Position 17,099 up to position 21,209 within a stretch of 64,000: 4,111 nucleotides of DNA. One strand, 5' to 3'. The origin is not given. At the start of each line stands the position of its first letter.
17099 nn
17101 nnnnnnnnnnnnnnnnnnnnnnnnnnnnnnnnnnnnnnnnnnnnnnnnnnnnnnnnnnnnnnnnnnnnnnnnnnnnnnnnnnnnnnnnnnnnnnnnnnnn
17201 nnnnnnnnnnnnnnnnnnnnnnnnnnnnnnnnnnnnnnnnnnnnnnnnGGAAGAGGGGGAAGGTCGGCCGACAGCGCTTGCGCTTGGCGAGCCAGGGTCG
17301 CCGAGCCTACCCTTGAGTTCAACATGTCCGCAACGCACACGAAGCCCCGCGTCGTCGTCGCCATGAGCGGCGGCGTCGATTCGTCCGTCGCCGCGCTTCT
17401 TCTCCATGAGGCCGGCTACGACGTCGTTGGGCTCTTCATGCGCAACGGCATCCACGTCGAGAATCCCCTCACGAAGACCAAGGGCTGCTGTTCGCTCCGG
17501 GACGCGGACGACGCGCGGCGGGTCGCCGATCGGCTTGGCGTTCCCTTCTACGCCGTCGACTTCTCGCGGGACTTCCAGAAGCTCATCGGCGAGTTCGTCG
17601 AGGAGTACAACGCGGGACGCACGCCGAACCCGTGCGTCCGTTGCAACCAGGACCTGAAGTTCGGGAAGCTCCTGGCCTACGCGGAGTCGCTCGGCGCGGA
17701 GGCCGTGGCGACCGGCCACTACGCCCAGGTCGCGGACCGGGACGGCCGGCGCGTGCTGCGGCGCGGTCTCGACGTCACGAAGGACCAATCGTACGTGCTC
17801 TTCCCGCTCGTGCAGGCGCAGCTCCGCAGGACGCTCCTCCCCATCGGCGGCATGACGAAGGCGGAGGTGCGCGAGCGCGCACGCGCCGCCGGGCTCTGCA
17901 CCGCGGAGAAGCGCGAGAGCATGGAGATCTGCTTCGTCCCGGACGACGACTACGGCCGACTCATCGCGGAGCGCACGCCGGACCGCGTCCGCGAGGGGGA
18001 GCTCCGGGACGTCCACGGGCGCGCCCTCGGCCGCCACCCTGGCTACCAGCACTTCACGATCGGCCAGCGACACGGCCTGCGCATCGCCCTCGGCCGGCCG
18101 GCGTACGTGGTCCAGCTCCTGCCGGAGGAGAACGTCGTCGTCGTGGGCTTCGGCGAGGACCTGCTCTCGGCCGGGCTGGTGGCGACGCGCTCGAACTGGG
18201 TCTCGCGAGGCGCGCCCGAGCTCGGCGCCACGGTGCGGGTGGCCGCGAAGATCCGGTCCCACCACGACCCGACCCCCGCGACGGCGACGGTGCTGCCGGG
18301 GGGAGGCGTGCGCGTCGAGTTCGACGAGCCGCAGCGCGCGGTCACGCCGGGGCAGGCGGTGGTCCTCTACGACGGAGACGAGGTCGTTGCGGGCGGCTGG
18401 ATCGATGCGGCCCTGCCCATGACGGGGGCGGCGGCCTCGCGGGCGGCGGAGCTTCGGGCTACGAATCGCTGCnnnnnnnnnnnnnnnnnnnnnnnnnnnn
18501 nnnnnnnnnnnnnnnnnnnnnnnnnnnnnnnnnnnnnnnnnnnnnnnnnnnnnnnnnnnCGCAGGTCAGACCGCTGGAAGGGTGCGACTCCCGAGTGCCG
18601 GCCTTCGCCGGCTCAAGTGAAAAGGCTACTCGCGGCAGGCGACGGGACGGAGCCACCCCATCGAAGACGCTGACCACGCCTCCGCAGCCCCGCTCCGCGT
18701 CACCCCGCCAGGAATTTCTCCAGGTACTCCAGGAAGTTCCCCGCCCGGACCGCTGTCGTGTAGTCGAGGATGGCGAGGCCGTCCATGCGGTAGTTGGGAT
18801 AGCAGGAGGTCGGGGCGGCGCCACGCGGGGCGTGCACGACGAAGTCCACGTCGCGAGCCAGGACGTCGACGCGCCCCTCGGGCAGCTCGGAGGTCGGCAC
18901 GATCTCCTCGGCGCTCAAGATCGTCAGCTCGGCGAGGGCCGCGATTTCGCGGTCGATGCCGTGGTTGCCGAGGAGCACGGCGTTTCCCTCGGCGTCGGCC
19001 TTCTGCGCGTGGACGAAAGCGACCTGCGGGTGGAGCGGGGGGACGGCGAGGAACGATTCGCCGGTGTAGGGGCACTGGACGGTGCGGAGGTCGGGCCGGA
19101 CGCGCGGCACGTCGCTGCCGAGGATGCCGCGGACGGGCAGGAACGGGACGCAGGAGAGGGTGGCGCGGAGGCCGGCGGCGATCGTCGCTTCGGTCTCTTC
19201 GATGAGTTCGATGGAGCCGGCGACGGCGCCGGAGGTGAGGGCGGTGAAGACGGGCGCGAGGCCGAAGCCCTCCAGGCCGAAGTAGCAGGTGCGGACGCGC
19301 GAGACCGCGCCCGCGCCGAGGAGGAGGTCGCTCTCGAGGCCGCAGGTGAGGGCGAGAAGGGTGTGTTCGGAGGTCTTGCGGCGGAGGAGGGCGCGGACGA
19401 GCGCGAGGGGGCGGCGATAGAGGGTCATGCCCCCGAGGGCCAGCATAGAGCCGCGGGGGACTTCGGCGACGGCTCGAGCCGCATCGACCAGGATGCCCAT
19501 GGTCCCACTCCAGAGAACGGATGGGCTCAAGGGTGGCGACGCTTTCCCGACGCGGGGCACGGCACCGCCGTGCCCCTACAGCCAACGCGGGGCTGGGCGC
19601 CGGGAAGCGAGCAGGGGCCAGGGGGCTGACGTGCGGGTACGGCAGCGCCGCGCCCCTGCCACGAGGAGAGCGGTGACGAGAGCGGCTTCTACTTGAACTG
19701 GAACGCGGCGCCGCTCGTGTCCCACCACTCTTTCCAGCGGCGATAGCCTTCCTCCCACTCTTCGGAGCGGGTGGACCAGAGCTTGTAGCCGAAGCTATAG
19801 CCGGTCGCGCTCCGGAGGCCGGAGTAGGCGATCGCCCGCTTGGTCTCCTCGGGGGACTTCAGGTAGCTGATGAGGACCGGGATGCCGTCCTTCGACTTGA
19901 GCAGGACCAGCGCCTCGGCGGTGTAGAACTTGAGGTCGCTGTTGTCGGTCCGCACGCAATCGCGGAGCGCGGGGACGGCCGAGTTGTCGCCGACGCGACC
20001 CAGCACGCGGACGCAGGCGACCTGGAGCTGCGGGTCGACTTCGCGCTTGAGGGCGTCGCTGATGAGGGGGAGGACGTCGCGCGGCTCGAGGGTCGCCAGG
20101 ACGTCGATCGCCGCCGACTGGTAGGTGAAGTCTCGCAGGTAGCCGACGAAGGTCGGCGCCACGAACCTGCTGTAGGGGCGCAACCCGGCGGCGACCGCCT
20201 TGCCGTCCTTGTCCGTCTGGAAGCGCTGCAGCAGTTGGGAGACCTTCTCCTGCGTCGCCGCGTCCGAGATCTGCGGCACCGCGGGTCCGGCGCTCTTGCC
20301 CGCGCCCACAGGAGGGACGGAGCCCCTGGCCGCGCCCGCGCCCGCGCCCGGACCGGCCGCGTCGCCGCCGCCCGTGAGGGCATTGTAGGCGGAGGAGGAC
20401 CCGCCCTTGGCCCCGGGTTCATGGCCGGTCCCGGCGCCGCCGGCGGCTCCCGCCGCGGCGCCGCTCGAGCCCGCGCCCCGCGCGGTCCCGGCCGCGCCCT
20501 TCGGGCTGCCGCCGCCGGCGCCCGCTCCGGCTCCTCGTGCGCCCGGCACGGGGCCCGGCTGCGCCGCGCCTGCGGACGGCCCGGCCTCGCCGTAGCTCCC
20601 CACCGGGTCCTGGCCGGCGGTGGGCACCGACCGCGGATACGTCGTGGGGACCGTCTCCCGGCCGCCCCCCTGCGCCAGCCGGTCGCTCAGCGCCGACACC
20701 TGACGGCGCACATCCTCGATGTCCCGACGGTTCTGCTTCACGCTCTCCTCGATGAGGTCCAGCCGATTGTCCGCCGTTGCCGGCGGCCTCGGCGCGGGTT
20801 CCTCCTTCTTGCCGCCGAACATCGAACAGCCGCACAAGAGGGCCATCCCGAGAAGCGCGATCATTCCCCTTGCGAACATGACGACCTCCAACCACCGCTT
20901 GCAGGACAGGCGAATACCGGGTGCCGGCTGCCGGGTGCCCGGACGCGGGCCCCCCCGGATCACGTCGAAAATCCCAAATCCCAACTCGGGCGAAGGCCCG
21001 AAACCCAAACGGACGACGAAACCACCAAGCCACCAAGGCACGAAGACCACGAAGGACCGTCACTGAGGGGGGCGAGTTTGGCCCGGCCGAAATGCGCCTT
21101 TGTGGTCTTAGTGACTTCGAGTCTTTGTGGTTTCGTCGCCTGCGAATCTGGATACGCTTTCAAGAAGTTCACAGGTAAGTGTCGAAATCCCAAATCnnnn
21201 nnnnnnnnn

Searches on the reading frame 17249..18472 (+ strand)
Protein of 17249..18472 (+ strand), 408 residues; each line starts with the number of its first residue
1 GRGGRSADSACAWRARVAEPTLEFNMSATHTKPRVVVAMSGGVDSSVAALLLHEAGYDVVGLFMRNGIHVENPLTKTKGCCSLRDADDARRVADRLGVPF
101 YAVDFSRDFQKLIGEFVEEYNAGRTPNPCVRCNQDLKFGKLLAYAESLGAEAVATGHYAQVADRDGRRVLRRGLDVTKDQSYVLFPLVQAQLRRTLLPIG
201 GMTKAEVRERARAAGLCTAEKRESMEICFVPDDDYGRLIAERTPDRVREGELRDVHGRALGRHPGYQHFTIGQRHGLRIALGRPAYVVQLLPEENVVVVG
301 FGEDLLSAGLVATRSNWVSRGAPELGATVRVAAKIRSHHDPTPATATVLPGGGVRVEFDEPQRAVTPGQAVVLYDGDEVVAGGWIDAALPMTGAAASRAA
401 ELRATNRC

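Call 67: search_protein_families(library=pfam, proteins=[window:17249-18472:+], max_evalue=0.001)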
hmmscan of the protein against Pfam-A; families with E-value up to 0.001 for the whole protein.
window:17249-18472:+ (408 aa): 5 families
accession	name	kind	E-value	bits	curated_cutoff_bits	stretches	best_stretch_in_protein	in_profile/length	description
PF03054.22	tRNA_Me_trans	-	2.6e-71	239.9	20.6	1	34-231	2-201/202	tRNA methyl transferase HUP domain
PF20258.4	tRNA_Me_trans_C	-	3.4e-19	69.4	20.6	1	309-385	3-77/77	Aminomethyltransferase beta-barrel domain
PF20259.3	tRNA_Me_trans_M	-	4.6e-16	58.6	27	1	247-300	10-65/66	tRNA methyl transferase PRC-barrel domain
PF02540.23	NAD_synthase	-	3.9e-05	23.4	21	1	33-137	19-113/242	NAD synthase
PF02568.20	ThiI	-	5.7e-05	23.2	20.5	1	32-162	3-122/197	Thiamine biosynthesis protein (ThiI)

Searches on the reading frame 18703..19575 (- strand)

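Call 67: search_protein_families(library=pfam, proteins=[window:18703-19575:-], max_evalue=0.001)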
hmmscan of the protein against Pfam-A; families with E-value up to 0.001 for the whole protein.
window:18703-19575:- (291 aa): 2 families
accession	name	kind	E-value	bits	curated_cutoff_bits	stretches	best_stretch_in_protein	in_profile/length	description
PF01144.29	CoA_trans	-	5.2e-17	62.4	23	1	31-247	3-215/217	Coenzyme A transferase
PF16957.11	Mal_decarbox_Al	-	0.00067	18.5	25.4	1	181-252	136-207/546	Malonate decarboxylase, alpha subunit, transporter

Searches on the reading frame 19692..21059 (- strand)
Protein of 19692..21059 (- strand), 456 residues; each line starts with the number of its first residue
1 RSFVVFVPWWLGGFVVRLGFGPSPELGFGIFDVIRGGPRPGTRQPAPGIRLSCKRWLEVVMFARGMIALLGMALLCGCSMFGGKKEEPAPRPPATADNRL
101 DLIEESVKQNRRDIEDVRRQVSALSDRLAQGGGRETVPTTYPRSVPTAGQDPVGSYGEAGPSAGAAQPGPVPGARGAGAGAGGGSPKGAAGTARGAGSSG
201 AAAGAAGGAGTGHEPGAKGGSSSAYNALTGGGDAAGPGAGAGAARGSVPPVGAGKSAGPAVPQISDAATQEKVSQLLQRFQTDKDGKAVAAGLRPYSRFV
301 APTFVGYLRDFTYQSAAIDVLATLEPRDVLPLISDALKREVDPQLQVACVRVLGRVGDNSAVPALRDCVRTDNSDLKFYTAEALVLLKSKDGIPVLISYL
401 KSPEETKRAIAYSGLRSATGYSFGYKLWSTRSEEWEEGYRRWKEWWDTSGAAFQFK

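Call 67: search_protein_families(library=pfam, proteins=[window:19692-21059:-], max_evalue=0.001)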
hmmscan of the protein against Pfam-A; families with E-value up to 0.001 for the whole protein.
window:19692-21059:- (456 aa): 2 families
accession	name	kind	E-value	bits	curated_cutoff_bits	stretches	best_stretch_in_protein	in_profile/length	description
PF13646.12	HEAT_2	-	5.9e-12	46.1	27.7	1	313-383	16-86/88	HEAT repeats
PF03130.22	HEAT_PBS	-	1.9e-06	28.3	20.9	0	346-369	2-25/27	PBS lyase HEAT-like repeat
